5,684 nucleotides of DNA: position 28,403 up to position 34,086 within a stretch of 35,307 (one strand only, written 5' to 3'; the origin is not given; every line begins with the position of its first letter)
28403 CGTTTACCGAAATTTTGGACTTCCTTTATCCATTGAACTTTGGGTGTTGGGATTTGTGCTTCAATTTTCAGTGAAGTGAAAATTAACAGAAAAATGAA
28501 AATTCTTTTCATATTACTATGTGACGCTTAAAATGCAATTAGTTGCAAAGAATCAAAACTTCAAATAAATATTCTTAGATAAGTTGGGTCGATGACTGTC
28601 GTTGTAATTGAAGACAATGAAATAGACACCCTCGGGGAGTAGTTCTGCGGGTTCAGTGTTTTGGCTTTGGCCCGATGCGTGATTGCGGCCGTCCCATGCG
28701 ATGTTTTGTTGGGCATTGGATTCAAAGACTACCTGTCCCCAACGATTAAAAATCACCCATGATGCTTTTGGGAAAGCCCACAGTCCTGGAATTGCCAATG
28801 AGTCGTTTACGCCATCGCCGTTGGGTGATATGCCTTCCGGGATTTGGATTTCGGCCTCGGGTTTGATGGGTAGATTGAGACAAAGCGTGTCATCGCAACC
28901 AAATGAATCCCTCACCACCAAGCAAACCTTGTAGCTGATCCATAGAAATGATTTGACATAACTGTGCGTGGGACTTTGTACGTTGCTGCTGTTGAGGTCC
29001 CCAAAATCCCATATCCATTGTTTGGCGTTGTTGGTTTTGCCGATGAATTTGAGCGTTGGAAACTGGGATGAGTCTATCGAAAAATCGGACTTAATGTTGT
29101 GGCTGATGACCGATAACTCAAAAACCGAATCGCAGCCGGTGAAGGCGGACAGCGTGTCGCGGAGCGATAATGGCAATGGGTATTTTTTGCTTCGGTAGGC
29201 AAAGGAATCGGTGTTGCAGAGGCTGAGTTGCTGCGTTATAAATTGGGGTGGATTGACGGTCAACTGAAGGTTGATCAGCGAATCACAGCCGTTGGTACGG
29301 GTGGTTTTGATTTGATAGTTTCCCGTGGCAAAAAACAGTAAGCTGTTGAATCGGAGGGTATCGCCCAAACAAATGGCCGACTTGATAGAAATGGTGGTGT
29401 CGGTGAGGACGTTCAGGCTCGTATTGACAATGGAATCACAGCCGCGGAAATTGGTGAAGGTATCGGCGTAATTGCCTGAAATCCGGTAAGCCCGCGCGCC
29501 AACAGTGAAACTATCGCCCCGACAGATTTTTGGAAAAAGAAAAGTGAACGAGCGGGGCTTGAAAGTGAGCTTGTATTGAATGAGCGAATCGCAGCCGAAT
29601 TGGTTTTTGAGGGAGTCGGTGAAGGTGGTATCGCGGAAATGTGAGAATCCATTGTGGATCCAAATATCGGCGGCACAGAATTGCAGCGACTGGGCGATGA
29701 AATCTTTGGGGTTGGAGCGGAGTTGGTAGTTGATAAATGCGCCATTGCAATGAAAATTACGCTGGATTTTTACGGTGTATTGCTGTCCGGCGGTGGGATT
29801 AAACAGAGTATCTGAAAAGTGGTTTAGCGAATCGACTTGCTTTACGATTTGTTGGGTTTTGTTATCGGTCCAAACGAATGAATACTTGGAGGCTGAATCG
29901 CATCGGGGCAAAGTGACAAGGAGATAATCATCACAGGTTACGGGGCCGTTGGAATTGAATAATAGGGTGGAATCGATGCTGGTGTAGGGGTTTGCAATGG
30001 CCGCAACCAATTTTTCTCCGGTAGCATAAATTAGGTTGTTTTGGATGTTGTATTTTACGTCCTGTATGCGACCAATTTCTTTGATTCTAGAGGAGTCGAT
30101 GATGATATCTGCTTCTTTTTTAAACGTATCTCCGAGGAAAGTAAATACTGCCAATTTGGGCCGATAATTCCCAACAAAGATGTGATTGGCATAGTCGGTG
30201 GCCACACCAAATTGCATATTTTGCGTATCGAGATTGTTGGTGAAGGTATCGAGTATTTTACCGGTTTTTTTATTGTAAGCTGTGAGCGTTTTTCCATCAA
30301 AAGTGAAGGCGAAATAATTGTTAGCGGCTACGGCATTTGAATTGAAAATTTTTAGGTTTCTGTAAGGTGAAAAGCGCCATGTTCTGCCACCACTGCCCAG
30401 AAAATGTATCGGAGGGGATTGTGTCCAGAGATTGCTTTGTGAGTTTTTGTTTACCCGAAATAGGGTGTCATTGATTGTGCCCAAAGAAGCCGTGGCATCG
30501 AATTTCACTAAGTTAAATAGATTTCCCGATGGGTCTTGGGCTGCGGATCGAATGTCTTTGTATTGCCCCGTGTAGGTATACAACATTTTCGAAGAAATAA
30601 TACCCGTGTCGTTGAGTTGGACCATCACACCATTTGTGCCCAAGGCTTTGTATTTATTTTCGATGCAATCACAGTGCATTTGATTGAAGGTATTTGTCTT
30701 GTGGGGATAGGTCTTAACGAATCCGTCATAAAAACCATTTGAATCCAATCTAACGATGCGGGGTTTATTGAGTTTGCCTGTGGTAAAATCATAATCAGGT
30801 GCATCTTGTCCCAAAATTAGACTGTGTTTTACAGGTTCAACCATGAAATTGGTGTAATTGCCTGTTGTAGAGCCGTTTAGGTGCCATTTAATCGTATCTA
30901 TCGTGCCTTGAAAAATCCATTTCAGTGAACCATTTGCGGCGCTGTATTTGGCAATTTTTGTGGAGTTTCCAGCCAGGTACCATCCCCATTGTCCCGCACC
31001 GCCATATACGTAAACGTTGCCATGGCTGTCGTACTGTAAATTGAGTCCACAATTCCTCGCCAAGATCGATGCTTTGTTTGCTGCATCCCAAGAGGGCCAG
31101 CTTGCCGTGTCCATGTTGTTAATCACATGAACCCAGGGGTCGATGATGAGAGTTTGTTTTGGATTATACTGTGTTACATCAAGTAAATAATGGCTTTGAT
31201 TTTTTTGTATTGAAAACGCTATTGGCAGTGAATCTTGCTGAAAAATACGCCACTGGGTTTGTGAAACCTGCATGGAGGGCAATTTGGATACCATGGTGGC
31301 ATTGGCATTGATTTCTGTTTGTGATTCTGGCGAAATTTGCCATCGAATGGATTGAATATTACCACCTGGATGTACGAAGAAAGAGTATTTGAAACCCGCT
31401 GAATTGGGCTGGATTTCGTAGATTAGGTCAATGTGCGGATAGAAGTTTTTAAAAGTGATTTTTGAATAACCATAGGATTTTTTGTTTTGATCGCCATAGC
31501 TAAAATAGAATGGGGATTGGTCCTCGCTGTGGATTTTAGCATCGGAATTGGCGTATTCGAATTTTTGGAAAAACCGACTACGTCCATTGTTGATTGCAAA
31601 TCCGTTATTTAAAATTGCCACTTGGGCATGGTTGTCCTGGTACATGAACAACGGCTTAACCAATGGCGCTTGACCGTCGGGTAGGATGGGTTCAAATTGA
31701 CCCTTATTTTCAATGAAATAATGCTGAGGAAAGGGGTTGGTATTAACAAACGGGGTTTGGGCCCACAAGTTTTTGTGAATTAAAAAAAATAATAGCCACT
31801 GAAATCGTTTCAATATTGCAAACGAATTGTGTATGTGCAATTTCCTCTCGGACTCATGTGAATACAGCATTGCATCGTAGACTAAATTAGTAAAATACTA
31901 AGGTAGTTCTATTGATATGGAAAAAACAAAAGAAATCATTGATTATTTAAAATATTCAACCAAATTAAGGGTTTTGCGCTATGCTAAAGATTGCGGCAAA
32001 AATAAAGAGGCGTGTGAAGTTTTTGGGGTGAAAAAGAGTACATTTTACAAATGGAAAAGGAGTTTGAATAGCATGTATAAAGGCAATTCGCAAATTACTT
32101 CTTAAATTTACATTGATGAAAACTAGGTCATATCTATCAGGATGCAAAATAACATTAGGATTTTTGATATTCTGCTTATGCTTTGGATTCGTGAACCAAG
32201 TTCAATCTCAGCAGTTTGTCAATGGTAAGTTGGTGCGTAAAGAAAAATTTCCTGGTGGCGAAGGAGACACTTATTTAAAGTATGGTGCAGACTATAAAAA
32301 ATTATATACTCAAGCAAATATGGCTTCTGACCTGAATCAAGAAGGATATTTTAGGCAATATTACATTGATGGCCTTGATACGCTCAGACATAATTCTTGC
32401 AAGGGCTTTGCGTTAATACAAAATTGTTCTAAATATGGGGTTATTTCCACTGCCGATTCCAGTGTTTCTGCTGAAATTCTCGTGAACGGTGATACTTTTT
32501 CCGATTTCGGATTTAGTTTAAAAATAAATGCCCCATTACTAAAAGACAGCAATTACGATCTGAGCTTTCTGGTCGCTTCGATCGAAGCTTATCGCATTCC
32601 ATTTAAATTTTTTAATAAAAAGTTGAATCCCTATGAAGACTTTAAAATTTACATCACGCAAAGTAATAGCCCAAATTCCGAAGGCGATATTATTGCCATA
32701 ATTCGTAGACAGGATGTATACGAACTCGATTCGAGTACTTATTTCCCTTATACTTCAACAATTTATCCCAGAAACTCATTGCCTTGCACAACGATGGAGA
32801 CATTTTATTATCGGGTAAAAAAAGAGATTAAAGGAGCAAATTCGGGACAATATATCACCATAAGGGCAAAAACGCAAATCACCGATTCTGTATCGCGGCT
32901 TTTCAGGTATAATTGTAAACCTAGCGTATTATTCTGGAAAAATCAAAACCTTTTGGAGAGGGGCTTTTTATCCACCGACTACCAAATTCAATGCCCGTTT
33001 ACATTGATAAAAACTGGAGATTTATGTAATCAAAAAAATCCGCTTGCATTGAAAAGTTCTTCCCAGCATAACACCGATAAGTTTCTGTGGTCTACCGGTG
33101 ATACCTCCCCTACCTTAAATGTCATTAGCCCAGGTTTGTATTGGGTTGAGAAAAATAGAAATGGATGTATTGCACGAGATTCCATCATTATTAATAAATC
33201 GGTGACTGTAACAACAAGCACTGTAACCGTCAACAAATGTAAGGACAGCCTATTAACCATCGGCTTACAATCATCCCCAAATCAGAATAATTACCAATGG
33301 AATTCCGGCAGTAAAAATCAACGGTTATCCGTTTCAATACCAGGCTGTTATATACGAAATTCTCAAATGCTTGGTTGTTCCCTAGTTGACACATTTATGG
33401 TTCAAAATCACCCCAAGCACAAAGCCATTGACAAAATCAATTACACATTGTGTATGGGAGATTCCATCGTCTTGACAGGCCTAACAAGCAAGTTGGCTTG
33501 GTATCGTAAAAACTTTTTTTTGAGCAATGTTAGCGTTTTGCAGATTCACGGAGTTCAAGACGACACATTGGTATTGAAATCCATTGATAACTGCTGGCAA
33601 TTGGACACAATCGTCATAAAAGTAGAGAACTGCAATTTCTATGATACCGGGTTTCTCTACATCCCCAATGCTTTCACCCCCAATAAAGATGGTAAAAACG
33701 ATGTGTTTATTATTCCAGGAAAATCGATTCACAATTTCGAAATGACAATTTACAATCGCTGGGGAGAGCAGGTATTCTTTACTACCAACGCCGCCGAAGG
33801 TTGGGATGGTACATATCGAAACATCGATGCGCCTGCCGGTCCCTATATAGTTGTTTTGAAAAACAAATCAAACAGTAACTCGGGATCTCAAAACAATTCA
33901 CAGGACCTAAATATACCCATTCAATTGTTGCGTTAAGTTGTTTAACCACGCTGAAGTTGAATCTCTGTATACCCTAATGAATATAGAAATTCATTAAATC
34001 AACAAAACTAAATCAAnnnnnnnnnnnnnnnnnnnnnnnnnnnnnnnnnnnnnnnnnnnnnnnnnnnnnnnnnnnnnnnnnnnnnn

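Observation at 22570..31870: Mosaic paralogs: constant 1.44-kb secretion/stalk module and a conserved 5' patch flanking a divergent head region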

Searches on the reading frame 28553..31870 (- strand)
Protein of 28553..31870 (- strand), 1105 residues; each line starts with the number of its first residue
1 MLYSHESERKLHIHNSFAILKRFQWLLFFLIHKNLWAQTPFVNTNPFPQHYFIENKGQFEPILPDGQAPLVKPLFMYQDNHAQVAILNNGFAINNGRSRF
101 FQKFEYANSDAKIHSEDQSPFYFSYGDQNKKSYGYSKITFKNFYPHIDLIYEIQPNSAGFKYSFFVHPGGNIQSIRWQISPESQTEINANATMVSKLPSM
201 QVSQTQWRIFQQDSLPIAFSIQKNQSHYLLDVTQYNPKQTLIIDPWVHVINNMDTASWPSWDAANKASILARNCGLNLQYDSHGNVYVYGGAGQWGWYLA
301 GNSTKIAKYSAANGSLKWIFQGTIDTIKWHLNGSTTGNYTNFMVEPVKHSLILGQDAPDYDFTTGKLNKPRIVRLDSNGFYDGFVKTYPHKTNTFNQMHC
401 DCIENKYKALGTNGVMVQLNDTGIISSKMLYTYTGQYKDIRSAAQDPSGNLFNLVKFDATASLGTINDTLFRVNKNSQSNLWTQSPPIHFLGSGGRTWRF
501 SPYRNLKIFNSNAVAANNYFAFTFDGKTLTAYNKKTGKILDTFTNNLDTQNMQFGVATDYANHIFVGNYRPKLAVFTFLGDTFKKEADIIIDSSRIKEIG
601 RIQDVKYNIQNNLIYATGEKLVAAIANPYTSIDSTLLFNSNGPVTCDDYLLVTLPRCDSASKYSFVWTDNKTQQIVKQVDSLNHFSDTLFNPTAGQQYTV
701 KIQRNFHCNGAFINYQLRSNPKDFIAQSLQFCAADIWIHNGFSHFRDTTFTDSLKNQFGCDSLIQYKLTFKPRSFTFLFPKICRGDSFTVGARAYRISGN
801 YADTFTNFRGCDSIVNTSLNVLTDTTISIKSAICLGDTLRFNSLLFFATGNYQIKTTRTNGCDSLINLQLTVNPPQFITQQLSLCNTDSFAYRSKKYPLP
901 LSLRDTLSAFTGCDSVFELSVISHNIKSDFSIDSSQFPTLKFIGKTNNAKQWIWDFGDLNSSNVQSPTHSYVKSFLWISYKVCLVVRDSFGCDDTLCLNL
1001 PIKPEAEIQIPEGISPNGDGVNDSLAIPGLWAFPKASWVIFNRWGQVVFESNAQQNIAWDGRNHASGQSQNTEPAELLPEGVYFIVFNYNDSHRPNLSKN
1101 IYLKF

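Call 5: search_protein_families(library=pfam, proteins=[window:28553-31870:-], max_evalue=0.01)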
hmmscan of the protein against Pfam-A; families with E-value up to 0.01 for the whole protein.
window:28553-31870:- (1105 aa): 3 families
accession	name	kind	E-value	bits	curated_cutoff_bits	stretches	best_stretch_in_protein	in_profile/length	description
PF25778.1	DUF7948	-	1.2e-22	81.5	27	1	98-246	59-214/214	Domain of unknown function (DUF7948)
PF13585.12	CHU_C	-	5.9e-18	65.2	27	1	1008-1095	1-78/86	CHU_C Type IX secretion signal domain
PF18911.6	PKD_4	-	5e-07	30.1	27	1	945-994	30-76/85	PKD domain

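Call 6: search_protein_families(library=ncbifam, proteins=[window:28553-31870:-], max_evalue=0.01)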
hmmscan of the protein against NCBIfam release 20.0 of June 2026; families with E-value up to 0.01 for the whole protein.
window:28553-31870:- (1105 aa): 1 family
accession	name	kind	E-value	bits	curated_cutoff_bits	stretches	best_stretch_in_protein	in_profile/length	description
TIGR04131.1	Bac_Flav_CTERM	domain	3e-09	36.9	35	1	1008-1064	1-56/85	T9SS type B sorting domain-containing protein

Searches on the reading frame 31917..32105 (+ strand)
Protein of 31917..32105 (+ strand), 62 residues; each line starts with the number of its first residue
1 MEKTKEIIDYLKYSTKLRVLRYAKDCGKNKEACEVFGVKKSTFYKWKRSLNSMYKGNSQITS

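Call 66: search_protein_families(library=ncbifam, proteins=[window:31917-32105:+], max_evalue=0.01)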
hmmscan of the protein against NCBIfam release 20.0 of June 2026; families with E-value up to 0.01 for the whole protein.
window:31917-32105:+ (62 aa): 3 families
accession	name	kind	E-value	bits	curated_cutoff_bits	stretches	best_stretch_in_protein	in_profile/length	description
NF033516.0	transpos_IS3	equivalog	0.00085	18.7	160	1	8-52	82-126/369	IS3 family transposase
NF033577.2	transpos_IS481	equivalog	0.00094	18.8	224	1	16-50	2-37/284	IS481 family transposase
TIGR01764.1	excise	domain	0.0083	16.5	28.8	0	30-46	5-21/49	excisionase family DNA-binding protein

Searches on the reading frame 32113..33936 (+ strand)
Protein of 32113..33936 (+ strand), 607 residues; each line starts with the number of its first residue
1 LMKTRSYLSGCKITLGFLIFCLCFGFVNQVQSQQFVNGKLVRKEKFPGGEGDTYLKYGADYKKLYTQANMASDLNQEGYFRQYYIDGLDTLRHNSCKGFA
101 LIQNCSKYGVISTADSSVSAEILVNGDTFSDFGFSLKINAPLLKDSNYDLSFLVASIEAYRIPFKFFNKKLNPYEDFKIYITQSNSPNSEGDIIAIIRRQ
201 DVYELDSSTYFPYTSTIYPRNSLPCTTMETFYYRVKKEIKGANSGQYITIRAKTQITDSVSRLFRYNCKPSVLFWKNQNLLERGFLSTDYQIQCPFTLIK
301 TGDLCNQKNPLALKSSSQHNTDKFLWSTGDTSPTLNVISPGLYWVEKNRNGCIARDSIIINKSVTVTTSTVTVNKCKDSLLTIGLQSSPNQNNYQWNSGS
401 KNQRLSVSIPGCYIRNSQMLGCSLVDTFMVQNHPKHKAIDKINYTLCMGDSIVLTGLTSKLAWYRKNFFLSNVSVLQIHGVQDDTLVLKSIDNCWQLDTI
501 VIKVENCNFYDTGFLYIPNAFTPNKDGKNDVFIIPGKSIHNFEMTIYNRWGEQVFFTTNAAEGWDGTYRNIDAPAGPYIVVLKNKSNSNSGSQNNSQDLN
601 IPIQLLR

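Call 17: search_protein_families(library=pfam, proteins=[window:32113-33936:+], max_evalue=0.0001)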
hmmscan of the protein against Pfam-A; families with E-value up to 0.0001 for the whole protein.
window:32113-33936:+ (607 aa): 1 family
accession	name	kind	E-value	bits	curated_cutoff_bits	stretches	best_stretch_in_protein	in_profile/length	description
PF13585.12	CHU_C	-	1.2e-17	64.2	27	1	517-589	3-77/86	CHU_C Type IX secretion signal domain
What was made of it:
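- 32113..33936 (+): Gene E, 607 aa, another T9SS type B cargo. It is present or absent among related contigs. CHU_C 64 bits (call 17).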

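Call 66: search_protein_families(library=ncbifam, proteins=[window:32113-33936:+], max_evalue=0.01)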
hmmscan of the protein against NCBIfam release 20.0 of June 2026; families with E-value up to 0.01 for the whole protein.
window:32113-33936:+ (607 aa): 1 family
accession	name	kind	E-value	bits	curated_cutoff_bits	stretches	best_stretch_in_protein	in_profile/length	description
TIGR04131.1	Bac_Flav_CTERM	domain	1.5e-12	47.5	35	1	517-587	3-74/85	T9SS type B sorting domain-containing protein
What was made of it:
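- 32113..33936 (+): TIGR04131 47.5 bits (call 66).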
